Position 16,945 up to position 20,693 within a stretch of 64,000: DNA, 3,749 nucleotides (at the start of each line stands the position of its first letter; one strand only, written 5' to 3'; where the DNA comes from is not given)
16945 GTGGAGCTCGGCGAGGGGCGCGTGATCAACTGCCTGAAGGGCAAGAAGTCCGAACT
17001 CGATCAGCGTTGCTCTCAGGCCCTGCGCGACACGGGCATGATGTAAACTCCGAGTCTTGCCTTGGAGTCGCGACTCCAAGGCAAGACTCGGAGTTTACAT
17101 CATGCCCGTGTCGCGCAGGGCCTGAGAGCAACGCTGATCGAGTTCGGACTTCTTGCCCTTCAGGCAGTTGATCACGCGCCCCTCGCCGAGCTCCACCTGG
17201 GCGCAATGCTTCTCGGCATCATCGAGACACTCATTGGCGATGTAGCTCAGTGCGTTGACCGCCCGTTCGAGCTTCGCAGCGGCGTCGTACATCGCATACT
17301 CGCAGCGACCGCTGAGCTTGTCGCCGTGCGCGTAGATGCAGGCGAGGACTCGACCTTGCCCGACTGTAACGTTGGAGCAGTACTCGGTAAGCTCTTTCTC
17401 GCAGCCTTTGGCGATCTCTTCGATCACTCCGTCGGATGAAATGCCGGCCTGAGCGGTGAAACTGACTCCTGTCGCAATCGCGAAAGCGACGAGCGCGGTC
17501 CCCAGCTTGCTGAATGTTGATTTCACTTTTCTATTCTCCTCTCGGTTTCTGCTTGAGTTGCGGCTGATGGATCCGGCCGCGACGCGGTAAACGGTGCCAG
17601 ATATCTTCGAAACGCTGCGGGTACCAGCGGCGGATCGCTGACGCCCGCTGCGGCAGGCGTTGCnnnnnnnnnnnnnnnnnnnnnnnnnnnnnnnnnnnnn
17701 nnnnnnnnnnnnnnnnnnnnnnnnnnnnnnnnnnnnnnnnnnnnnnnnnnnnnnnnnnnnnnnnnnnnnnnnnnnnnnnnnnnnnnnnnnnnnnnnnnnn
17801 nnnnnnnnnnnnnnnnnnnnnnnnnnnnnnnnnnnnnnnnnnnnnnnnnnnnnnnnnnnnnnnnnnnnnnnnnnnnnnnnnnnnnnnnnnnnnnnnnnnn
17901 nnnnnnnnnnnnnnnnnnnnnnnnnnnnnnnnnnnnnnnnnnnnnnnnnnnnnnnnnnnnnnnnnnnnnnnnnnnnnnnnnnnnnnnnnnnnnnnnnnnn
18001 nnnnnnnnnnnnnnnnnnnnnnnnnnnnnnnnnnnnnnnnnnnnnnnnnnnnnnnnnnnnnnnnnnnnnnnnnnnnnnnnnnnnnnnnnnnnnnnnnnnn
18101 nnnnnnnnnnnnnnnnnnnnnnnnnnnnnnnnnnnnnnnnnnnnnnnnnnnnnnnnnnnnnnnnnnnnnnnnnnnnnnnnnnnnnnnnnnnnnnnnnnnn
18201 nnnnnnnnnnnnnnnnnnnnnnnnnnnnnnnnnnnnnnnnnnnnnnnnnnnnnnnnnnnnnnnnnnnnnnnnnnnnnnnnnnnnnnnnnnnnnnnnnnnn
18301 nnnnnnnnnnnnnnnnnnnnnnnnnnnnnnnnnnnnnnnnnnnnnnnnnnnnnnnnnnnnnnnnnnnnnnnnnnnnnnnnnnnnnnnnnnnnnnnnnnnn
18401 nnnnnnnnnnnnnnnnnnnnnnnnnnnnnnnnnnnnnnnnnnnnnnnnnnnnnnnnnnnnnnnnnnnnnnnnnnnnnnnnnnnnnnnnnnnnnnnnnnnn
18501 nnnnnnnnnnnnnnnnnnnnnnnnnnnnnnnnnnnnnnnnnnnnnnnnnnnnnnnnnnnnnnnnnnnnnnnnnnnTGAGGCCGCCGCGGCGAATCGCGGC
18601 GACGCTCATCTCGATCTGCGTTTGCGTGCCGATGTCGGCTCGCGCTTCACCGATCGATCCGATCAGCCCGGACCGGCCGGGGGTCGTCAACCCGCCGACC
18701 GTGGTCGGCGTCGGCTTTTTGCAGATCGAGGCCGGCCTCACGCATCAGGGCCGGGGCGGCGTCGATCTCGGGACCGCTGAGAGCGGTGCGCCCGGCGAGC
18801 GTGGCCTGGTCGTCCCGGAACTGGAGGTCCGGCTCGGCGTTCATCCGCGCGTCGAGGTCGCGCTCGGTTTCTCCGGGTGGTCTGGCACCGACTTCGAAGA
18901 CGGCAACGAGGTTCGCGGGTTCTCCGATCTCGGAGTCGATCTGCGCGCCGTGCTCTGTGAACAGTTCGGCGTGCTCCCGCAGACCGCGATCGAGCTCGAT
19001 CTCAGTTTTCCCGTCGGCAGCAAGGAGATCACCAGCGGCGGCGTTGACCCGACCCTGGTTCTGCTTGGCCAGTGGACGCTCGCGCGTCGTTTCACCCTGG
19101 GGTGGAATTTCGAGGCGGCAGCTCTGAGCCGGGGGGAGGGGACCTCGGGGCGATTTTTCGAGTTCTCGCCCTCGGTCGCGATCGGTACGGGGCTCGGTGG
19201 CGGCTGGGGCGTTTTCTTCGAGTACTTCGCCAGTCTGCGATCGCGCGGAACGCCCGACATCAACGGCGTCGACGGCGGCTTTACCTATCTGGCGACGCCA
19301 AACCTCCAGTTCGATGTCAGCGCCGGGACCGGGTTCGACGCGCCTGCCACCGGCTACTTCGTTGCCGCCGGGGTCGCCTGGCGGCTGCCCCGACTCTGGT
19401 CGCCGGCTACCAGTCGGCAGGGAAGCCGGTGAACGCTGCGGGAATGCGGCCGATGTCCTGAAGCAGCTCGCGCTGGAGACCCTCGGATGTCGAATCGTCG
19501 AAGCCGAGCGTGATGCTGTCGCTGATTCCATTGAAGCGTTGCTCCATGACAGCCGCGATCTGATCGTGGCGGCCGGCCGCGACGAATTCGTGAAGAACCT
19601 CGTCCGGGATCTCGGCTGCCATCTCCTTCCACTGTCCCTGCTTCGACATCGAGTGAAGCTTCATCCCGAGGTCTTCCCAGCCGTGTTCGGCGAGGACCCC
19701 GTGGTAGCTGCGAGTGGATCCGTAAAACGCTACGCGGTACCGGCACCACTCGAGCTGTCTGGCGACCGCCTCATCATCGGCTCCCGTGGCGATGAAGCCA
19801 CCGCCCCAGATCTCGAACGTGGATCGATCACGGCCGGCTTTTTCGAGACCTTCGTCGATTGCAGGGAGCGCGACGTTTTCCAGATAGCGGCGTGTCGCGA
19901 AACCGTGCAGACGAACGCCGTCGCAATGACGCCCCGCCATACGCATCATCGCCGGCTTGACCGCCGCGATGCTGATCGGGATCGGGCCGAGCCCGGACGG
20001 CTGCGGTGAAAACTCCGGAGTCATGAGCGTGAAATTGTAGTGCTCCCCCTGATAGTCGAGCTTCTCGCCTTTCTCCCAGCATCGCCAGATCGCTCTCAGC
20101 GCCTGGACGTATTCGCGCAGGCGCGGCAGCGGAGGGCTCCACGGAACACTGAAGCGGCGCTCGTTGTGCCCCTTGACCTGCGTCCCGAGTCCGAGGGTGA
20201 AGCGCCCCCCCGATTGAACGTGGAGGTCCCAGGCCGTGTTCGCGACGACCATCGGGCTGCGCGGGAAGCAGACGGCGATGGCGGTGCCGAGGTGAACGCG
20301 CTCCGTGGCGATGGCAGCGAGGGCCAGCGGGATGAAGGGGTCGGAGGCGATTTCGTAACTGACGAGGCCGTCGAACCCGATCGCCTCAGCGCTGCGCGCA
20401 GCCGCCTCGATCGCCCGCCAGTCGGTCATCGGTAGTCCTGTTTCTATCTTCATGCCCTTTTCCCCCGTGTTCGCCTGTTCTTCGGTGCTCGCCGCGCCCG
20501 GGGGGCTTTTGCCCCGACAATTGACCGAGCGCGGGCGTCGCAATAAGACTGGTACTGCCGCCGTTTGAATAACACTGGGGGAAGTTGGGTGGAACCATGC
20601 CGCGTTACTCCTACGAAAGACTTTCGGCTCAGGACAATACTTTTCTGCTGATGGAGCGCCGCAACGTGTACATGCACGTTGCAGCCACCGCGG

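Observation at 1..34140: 34-kb perfect zero-loop palindrome: 17-kb arm present twice in mirror image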

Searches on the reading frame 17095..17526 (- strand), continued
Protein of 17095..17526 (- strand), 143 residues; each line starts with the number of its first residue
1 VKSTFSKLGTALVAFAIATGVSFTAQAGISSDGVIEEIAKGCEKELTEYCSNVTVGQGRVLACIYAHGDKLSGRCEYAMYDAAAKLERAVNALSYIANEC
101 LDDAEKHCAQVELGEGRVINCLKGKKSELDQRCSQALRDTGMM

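Call 49: list_cluster_members(proteins=[window:17095-17526:-, window:34215-35366:-, window:25117-27060:+, P0001])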
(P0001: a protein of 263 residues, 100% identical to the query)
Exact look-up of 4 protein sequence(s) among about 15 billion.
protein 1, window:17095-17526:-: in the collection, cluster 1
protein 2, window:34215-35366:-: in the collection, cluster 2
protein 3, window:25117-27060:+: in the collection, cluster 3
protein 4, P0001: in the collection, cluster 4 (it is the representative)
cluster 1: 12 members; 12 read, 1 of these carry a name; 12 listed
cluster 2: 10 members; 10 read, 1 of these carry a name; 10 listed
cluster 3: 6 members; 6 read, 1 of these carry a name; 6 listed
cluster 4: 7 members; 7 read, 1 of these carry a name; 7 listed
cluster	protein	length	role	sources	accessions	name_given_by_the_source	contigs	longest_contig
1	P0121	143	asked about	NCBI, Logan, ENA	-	-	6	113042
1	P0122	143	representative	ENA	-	-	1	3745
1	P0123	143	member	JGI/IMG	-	hypothetical protein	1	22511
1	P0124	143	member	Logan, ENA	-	-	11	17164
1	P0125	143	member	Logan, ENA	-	-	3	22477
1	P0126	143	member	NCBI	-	-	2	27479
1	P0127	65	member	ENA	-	-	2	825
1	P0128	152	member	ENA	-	-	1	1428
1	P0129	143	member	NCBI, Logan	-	-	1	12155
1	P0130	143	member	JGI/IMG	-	-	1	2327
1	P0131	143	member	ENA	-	-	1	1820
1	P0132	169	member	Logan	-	-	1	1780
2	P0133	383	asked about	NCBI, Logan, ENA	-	-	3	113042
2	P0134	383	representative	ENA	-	-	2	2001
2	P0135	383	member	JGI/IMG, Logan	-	alkylation response protein AidB-like acyl-CoA dehydrogenase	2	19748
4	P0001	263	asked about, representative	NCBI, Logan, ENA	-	-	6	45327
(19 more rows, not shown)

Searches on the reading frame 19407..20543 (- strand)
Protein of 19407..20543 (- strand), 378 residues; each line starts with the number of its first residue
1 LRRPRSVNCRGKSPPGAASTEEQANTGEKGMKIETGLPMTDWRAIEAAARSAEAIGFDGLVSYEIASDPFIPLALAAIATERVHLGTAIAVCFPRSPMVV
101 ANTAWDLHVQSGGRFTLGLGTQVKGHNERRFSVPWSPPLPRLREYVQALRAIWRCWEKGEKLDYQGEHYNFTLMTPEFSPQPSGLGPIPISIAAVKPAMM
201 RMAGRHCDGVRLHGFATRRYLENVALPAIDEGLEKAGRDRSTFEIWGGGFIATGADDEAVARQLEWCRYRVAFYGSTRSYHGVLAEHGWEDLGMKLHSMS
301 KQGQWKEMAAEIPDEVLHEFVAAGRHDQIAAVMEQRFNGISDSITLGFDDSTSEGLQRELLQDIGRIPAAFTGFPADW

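Call 8: search_protein_families(library=pfam, proteins=[window:19407-20543:-])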
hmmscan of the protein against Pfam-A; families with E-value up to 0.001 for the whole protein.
window:19407-20543:- (378 aa): 1 family
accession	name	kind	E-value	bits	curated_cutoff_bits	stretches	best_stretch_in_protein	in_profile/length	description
PF00296.26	Bac_luciferase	-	5.3e-68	230.1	27.9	1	36-335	19-306/314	Luciferase-like monooxygenase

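Call 20: find_related_loci(query=window:19407-20429:-, collection=genome_contigs, flank=10000)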
Query window:19407-20429:- (340 aa) in genome_contigs; peptide patterns used: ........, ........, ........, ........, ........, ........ (x = any residue, [..] = any of these).
149 stretches matched a pattern; 108 encode a relative of the query (tblastn E <= 1e-3); the best 80 are kept; 80 distinct loci.
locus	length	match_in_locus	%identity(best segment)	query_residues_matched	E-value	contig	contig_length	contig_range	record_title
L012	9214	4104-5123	72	1-340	4e-172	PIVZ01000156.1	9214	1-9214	MAG: bacterium isolate Glo_18 GloG15_CONTIG10234, whole genome shotgun sequence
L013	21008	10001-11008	74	1-336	4e-167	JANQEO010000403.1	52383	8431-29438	MAG: Candidatus Binatia bacterium isolate PL23a_bin.3 k99_5282270, whole genome shotgun sequence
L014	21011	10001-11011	71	1-337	3e-165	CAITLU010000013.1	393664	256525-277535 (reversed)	uncultured bacterium isolate LJ-5-9m_bin-0318 genome assembly, contig: bin-0318:13/67, whole genome shotgun sequence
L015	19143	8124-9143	68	1-340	5e-164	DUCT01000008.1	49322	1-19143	MAG TPA_asm: Myxococcales bacterium isolate UWMA-0336 NODE_1034_length_49322_cov_0.316681, whole genome shotgun sequence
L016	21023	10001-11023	70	1-340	9e-164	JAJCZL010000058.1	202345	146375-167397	MAG: Deltaproteobacteria bacterium isolate OFTM47 OFTM47_57, whole genome shotgun sequence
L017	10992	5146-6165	67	1-340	9e-163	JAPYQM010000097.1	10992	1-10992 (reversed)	MAG: Myxococcota bacterium isolate PW2.metabat2.22_sub PW2_7030_length_10992_cov_17.214227, whole genome shotgun sequenc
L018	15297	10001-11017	70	1-340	2e-161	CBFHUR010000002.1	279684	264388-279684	MAG: Candidatus Binatia bacterium isolate Co_bin_149_indstr genome assembly, contig: Co_bin_149_indstr_c2, whole genome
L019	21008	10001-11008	70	1-336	7e-161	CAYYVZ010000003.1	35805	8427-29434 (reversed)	MAG TPA_asm: uncultured Myxococcales bacterium isolate binchicken_co105_106 genome assembly, contig: NODE_1419_length_35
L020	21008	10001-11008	71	1-336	9e-161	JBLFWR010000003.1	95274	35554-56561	MAG: Candidatus Binatia bacterium isolate 3300053785_131 Ga0535658_0000161, whole genome shotgun sequence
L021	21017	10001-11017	70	1-340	3e-160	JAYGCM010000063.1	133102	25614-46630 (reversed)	MAG: Deltaproteobacteria bacterium isolate OC3_3000m_MAG_22 OC3_3000m_contig_3012305, whole genome shotgun sequence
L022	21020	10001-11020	67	1-340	7e-160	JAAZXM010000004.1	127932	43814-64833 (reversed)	MAG: Myxococcales bacterium isolate bin12s NODE_4_length_127932_cov_6.041782, whole genome shotgun sequence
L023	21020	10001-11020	66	1-340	4e-159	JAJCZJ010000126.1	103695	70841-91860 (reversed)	MAG: Deltaproteobacteria bacterium isolate OFTM157 OFTM157_125, whole genome shotgun sequence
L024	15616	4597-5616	70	1-340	1e-158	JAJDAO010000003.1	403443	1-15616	MAG: Deltaproteobacteria bacterium isolate OFTM73 OFTM73_2, whole genome shotgun sequence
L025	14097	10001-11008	71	1-336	5e-158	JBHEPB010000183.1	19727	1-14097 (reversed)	MAG: Candidatus Binatia bacterium isolate S6_bin.61.orig S6_k141_1071403, whole genome shotgun sequence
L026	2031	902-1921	66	1-340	2e-170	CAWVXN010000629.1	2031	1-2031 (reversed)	MAG TPA_asm: uncultured Myxococcales bacterium isolate ERR3589570_metabat2_78 genome assembly, contig: ERZ7463457.70441,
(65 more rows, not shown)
